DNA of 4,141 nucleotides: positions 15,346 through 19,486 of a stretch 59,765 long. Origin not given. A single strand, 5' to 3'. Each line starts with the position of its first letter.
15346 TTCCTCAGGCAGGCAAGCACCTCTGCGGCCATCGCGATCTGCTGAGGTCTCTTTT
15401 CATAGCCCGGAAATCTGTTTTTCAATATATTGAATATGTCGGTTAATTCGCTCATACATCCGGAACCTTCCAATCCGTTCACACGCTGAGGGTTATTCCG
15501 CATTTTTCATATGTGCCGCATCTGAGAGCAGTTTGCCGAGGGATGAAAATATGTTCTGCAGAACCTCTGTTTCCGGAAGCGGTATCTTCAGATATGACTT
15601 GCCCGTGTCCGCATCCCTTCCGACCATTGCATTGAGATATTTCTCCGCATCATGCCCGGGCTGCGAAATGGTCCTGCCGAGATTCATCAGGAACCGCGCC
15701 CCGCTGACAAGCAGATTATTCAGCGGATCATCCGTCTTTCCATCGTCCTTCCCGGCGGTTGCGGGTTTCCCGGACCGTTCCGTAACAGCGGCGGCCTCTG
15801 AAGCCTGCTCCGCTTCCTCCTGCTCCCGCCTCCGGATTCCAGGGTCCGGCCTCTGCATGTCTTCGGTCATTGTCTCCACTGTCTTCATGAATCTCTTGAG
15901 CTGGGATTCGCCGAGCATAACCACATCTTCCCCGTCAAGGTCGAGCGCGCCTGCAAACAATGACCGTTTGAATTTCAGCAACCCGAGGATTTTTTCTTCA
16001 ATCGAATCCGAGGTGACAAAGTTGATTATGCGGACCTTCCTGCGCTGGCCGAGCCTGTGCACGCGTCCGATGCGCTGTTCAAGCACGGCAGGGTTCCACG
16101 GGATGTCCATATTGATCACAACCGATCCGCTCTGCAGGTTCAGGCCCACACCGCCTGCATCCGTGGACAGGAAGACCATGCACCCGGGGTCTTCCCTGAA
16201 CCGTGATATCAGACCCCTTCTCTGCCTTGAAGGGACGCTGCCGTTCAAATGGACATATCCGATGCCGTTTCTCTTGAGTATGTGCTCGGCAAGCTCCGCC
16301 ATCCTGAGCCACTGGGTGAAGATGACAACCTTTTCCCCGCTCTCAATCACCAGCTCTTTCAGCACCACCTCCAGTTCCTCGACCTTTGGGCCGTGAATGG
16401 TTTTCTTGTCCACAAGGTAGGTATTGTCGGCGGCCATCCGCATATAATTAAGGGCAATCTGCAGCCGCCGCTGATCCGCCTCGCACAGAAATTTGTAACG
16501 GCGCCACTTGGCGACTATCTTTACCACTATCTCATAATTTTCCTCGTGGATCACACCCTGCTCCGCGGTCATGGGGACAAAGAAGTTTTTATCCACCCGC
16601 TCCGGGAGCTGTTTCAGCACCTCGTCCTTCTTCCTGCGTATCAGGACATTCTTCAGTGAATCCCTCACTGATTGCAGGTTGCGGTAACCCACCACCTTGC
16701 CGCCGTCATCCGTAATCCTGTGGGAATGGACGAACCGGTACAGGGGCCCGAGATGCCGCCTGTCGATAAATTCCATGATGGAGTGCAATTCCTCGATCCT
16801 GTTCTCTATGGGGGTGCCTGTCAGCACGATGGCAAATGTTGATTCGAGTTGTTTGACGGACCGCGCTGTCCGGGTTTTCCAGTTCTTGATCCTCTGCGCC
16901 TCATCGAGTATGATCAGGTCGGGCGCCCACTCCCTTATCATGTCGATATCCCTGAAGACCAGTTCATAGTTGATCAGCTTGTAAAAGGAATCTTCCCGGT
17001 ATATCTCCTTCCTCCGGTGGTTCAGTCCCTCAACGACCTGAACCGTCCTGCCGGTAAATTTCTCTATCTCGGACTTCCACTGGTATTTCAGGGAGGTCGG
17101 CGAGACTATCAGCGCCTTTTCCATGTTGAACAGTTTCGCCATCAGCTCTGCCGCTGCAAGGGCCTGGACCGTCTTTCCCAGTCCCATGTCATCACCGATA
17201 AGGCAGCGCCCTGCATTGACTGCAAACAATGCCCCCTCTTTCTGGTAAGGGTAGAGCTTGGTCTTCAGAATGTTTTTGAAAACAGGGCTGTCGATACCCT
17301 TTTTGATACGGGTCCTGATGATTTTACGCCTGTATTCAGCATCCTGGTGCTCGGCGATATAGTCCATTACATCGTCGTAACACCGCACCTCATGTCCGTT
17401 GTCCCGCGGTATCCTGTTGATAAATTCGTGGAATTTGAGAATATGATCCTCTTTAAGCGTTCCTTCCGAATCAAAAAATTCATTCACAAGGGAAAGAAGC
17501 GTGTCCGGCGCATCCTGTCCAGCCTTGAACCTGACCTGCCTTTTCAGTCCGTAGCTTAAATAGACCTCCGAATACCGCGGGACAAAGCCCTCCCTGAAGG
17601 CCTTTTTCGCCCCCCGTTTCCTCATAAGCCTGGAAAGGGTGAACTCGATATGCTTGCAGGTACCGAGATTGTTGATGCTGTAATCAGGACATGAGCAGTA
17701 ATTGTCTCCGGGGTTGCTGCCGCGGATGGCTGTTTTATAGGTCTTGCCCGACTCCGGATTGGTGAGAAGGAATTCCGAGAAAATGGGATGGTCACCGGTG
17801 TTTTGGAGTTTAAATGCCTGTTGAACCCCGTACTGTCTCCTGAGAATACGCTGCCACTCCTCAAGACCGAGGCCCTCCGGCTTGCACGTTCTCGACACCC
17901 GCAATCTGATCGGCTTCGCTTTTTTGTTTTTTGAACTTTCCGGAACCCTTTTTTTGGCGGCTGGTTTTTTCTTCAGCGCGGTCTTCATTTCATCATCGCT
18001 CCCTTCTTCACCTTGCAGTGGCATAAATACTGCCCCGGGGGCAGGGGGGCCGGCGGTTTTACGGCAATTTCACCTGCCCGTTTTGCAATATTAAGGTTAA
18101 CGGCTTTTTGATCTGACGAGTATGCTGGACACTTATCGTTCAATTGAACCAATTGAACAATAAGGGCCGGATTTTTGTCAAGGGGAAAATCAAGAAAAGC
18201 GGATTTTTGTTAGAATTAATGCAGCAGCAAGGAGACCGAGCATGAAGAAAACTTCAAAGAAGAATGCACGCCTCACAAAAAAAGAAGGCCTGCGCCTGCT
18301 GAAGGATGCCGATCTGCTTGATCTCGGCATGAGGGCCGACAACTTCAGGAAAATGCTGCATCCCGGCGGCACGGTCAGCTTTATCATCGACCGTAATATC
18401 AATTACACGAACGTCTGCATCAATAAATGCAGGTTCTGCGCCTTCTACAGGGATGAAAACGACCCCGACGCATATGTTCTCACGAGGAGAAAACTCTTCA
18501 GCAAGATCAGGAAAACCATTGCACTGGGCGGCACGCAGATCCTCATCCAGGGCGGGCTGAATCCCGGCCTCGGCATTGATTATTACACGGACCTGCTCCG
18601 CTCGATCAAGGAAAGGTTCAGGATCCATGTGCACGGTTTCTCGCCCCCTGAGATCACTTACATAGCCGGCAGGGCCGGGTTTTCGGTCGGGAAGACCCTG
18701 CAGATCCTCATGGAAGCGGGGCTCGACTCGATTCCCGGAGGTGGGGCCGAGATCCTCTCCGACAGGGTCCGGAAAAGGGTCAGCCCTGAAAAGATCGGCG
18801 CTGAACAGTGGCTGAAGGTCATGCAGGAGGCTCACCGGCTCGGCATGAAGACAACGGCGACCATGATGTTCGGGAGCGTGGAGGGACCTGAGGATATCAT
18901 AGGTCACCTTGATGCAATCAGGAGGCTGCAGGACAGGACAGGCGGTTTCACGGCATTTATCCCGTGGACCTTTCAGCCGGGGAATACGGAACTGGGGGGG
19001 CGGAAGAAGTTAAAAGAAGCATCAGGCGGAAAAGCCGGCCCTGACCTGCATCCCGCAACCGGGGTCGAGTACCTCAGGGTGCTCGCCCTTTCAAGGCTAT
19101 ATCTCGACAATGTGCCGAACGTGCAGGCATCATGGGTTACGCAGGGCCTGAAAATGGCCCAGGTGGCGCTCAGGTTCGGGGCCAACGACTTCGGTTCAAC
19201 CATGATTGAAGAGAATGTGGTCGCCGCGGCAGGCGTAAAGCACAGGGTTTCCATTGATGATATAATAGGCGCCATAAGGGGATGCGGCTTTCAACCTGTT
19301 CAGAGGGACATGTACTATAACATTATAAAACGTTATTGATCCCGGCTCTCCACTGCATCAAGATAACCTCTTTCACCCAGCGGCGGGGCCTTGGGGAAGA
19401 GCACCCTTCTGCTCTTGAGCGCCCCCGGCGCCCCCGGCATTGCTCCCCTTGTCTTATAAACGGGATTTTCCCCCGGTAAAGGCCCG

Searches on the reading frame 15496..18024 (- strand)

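Call 41: search_protein_families(library=ncbifam, proteins=[window:15496-18024:-], max_evalue=0.00001)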
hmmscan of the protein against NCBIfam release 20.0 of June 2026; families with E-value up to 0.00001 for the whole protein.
window:15496-18024:- (843 aa): 17 families
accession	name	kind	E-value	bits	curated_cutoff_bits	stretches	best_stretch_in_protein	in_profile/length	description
NF053675.1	pilus_reg_Snf2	equivalog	1.1e-70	238.9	1100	1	274-696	606-1010/1029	pilus expression-regulating Snf2 family helicase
NF058637.1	helic_SCO1167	equivalog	2.1e-64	218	1200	1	229-707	445-923/932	SCO1167/SCO6262 family helicase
NF041790.1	anti-phage_ZorD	equivalog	8e-43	146.5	1500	2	365-666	725-1032/1035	type I Zorya anti-phage system protein ZorD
NF038317.1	DISARM_DrmD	equivalog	3.8e-41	141.4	610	2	547-746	486-673/1021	DISARM system SNF2-like helicase DrmD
NF038318.1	DISARM_DrmD_b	equivalog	1.1e-38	133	950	2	600-695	474-568/868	DISARM system SNF2-like helicase DrmD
NF042964.1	phospholipD_antiphage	equivalog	1.3e-31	109.8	1100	2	594-683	726-815/895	phospholipase D-like domain-containing anti-phage protein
NF041062.1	DpdE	equivalog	1e-30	106.5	500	2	543-684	524-670/1048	protein DpdE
NF003426.0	PRK04914.1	equivalog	4.1e-20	71.6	576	2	541-676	475-609/959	RNA polymerase-associated protein RapA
NF053631.1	RNA_helic_CshA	equivalog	1.8e-10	40.3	646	1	535-674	209-345/434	degradosome RNA helicase CshA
NF008394.0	PRK11192.1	equivalog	2.6e-10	39.7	507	1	558-661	242-344/441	ATP-dependent RNA helicase SrmB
NF008744.0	PRK11776.1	equivalog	1.9e-09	36.6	524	1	547-661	226-339/460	ATP-dependent RNA helicase DbpA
NF002340.1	PRK01297.1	equivalog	2.4e-08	33.2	564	1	555-672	240-355/372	ATP-dependent RNA helicase RhlB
NF010337.0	PRK13766.1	equivalog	1.9e-07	29.6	610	0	537-678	339-485/781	Hef nuclease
NF003390.0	PRK04537.1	equivalog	2.3e-07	30.2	732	1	546-661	239-354/572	ATP-dependent RNA helicase RhlB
NF008642.0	PRK11634.1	equivalog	3.8e-07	28.9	989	1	558-720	240-395/628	DEAD/DEAH family ATP-dependent RNA helicase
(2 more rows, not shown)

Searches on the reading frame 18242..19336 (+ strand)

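Call 41: search_protein_families(library=ncbifam, proteins=[window:18242-19336:+], max_evalue=0.00001)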
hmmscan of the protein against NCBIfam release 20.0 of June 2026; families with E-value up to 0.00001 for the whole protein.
window:18242-19336:+ (365 aa): 12 families
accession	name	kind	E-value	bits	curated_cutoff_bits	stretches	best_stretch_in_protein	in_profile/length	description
TIGR03699.1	menaquin_MqnC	equivalog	6.7e-147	488.8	428.1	1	10-362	2-342/342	cyclic dehypoxanthinyl futalosine synthase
NF006277.0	PRK08445.1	equivalog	1.4e-127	425.4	576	1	9-365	2-348/348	dehypoxanthine futalosine cyclase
TIGR00423.1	TIGR00423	subfamily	5.2e-119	397.1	260.25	1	45-362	1-310/310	CofH family radical SAM protein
TIGR03551.1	F420_cofH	equivalog_domain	3.2e-103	345.2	374.1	1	12-362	2-345/345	5-amino-6-(D-ribitylamino)uracil--L-tyrosine 4-hydroxyphenyl transferase CofH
NF005609.0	PRK07360.1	equivalog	1.1e-101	340.3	426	1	3-363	13-369/374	7,8-didemethyl-8-hydroxy-5-deazariboflavin synthase subunit CofH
TIGR03700.1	mena_SCO4494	equivalog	1.7e-101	339.7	434.55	1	6-362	6-351/351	aminofutalosine synthase MqnE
NF006687.0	PRK09234.1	equivalog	6.3e-87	292.6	1018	1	3-361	484-836/849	bifunctional FO biosynthesis protein CofGH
NF006276.0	PRK08444.1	equivalog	2e-78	263.9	560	1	6-365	8-353/353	aminofutalosine synthase MqnE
NF004580.0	PRK05926.1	equivalog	2.4e-60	204.7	583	1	6-339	23-347/370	hypothetical protein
TIGR03956.1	rSAM_HydE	equivalog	8.3e-11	41.7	254.6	1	10-242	10-232/340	[FeFe] hydrogenase H-cluster radical SAM maturase HydE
TIGR03550.1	F420_cofG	equivalog_domain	5.1e-09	35.7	213.35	0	53-108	8-63/322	7,8-didemethyl-8-hydroxy-5-deazariboflavin synthase CofG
NF004884.0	PRK06245.1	equivalog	1.5e-08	33.9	209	0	44-107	10-71/340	7,8-didemethyl-8-hydroxy-5-deazariboflavin synthase subunit CofG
